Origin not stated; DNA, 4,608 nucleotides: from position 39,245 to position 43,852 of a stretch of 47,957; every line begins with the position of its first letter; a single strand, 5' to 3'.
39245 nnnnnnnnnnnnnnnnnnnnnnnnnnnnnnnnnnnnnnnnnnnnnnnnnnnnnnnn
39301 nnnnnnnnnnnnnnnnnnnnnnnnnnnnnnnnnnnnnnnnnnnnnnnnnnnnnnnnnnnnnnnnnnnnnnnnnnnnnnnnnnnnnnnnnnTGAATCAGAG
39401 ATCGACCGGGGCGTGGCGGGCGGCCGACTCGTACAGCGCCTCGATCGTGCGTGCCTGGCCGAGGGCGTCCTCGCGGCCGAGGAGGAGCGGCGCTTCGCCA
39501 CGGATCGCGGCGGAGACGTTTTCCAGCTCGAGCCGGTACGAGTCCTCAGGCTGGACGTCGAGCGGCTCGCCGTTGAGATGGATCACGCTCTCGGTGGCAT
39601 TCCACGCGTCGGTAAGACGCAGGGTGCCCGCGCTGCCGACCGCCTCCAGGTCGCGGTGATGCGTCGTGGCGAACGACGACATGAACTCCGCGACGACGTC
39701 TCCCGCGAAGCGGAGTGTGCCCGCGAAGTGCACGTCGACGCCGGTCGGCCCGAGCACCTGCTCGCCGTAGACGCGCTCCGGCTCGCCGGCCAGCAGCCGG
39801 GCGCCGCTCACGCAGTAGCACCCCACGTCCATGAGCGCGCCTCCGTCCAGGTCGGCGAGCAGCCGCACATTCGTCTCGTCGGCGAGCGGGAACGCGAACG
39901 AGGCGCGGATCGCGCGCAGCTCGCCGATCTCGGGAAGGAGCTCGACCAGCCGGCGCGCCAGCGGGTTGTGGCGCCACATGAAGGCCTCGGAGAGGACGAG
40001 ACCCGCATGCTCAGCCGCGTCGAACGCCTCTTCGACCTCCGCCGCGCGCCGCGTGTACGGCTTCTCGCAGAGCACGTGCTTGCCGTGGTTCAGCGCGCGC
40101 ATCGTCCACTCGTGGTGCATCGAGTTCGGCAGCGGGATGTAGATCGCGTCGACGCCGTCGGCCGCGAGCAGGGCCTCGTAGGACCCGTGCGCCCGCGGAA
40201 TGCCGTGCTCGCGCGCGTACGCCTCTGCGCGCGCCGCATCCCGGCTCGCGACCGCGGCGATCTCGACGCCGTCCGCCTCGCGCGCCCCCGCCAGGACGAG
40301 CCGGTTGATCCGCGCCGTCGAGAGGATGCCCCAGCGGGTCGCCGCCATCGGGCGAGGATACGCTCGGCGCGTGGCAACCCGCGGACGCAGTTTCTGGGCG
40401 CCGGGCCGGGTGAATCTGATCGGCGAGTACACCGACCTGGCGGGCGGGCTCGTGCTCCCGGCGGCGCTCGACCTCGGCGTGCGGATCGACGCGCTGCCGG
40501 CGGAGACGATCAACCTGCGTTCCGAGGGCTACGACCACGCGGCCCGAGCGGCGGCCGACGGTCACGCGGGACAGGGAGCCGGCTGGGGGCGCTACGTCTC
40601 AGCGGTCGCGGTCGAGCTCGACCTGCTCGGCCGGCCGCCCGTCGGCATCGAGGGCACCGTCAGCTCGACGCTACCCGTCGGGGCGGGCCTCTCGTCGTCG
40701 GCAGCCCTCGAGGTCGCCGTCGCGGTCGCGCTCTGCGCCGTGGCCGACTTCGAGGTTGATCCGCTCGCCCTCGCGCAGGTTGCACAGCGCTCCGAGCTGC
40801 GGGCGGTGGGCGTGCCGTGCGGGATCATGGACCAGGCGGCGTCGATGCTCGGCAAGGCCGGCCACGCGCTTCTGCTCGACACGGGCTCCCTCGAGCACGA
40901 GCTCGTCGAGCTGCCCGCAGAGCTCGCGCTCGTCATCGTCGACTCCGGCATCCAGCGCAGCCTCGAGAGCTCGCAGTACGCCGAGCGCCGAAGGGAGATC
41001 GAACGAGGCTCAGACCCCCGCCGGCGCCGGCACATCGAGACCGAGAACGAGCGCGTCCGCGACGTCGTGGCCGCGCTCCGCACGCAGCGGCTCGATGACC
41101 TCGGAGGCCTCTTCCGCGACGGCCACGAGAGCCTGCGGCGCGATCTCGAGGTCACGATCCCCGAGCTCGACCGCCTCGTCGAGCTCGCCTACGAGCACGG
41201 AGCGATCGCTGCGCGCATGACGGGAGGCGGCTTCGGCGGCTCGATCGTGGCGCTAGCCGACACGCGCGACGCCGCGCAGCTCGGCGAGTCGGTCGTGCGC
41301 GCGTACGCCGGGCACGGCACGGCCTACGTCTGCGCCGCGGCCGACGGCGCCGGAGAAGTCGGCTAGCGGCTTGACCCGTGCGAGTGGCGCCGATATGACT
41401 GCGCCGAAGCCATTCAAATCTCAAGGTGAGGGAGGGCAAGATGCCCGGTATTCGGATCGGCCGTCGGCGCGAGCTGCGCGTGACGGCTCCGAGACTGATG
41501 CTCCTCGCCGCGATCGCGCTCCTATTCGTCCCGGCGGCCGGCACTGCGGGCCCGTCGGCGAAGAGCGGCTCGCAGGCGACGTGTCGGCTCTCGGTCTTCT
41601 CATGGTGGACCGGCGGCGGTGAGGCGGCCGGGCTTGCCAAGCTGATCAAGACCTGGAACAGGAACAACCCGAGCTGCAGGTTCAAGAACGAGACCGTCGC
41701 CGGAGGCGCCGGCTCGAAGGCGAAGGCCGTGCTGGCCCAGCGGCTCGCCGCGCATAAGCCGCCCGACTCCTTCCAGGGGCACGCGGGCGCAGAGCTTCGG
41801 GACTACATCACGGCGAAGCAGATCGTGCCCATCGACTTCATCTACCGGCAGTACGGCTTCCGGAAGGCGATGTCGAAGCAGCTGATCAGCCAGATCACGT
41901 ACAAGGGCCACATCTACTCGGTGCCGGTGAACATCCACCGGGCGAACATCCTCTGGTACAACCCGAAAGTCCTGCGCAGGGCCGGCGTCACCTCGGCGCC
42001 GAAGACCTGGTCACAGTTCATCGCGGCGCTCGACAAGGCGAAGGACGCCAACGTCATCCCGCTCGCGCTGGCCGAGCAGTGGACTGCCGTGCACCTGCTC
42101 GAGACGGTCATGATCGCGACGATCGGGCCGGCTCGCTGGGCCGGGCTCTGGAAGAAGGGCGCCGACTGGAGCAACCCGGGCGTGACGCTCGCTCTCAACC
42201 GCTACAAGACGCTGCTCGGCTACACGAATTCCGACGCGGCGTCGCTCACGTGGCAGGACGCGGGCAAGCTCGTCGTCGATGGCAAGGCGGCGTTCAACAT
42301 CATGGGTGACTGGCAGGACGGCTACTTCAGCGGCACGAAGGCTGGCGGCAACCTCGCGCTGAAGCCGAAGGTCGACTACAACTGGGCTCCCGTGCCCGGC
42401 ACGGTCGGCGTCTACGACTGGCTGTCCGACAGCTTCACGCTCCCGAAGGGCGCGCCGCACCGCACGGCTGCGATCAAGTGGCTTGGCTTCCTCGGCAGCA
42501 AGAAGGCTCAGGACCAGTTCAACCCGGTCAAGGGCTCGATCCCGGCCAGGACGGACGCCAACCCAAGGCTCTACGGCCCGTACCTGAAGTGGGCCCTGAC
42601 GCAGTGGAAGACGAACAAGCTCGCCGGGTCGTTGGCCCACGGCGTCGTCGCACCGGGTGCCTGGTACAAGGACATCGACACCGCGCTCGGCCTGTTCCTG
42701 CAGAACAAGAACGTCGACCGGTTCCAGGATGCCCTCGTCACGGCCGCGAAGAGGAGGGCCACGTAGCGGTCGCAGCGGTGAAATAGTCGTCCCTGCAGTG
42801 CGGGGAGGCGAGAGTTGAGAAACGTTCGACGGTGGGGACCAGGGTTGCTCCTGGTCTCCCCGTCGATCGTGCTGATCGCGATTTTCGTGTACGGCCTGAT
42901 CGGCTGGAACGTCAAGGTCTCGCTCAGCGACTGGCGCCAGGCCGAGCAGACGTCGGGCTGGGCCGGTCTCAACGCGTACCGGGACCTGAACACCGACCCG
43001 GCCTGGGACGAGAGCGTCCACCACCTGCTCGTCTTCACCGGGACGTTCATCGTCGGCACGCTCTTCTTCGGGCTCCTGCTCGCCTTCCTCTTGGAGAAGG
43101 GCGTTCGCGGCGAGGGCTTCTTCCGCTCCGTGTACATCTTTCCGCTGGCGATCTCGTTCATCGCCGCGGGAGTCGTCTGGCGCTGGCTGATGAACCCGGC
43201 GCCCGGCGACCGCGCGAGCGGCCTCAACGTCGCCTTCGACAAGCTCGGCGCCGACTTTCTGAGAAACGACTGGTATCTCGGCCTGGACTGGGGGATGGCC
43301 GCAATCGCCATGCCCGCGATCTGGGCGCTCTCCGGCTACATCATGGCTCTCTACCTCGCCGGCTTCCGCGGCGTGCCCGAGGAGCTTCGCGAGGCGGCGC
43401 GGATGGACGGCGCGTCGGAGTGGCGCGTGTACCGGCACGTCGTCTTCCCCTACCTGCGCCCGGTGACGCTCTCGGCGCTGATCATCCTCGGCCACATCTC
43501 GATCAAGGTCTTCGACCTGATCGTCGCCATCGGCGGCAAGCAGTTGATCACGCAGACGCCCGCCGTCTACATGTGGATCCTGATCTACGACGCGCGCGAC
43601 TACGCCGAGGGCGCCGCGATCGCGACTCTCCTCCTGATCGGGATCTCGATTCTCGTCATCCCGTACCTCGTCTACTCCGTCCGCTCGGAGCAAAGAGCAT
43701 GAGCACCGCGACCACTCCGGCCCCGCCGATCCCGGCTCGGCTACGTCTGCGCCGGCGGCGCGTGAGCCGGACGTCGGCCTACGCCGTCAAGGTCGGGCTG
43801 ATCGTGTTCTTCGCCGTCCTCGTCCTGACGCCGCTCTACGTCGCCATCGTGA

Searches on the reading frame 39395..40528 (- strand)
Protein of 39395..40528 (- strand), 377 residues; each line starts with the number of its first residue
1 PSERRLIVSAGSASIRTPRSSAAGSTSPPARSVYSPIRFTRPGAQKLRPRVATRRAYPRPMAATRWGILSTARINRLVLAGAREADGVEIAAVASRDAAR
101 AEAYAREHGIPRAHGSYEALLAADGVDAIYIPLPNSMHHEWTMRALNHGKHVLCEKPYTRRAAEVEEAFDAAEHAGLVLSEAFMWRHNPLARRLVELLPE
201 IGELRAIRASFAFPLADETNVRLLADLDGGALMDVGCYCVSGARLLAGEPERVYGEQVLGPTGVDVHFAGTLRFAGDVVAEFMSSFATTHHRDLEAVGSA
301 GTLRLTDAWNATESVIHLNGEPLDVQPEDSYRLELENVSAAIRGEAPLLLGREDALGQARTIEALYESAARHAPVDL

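Call 10: search_protein_families(library=pfam, proteins=[window:39395-40528:-], max_evalue=0.001)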
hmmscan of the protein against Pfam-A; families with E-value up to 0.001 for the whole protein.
window:39395-40528:- (377 aa): 3 families
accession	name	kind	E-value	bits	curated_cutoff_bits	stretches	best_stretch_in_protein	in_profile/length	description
PF01408.29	GFO_IDH_MocA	-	1.8e-21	77.5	24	1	72-182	9-119/120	Oxidoreductase family, NAD-binding Rossmann fold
PF22725.1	GFO_IDH_MocA_C3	-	6.4e-19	68.6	27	1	200-304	12-124/124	GFO/IDH/MocA C-terminal domain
PF02894.22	GFO_IDH_MocA_C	-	1.4e-11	45.1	22.9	1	226-377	37-218/218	Oxidoreductase family, C-terminal alpha/beta domain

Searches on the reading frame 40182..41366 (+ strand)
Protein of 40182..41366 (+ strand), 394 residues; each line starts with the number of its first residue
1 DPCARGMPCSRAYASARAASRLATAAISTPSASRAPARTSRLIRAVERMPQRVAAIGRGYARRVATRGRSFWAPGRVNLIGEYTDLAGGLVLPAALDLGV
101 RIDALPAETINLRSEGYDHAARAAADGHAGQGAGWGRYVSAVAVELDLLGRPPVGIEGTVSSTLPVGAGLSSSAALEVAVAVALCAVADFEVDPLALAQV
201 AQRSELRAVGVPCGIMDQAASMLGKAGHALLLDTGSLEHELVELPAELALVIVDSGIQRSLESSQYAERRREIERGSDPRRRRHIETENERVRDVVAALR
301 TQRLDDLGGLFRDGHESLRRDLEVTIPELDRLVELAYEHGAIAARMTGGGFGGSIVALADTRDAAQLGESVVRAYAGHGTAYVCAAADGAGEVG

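Call 10: search_protein_families(library=pfam, proteins=[window:40182-41366:+], max_evalue=0.001)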
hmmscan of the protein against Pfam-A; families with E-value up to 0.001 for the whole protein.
window:40182-41366:+ (394 aa): 3 families
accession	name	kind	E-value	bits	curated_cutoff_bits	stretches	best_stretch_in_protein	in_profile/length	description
PF00288.32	GHMP_kinases_N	-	7.9e-19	68.1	22.3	1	139-225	3-87/87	GHMP kinases N terminal domain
PF08544.19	GHMP_kinases_C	-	1.5e-14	54.6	21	1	296-374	2-82/85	GHMP kinases C terminal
PF10509.15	GalKase_gal_bdg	-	4.5e-12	45.8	23.1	1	71-102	14-45/49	Galactokinase galactose-binding signature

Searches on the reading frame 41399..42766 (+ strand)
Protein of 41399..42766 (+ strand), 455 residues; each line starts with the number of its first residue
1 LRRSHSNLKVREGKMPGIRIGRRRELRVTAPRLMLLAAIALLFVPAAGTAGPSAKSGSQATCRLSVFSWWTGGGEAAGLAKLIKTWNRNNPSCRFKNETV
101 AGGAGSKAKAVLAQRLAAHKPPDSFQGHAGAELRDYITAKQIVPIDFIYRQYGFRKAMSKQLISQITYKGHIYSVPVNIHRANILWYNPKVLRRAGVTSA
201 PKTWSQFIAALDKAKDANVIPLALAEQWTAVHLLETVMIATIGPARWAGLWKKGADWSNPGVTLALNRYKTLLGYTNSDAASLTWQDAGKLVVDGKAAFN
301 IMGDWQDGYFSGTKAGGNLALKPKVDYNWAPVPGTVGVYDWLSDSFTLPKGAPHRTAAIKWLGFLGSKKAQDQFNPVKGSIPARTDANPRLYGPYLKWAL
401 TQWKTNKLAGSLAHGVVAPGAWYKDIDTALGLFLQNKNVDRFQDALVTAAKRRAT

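Call 11: search_protein_families(library=pfam, proteins=[window:41399-42766:+], max_evalue=0.001)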
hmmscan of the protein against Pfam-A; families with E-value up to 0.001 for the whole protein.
window:41399-42766:+ (455 aa): 2 families
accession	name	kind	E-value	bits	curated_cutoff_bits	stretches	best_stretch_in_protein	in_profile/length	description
PF01547.30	SBP_bac_1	-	7.5e-31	108.7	26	1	77-371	8-306/307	Bacterial extracellular solute-binding protein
PF13416.11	SBP_bac_8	-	4.1e-17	63.3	27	1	108-388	24-266/279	Bacterial extracellular solute-binding protein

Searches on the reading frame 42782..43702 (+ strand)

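Call 11: search_protein_families(library=pfam, proteins=[window:42782-43702:+], max_evalue=0.001)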
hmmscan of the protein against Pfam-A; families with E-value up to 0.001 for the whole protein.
window:42782-43702:+ (306 aa): 1 family
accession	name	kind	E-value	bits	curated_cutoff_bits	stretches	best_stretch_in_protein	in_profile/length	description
PF00528.27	BPD_transp_1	-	8.8e-20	71.6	26.4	1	95-293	3-171/184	Binding-protein-dependent transport system inner membrane component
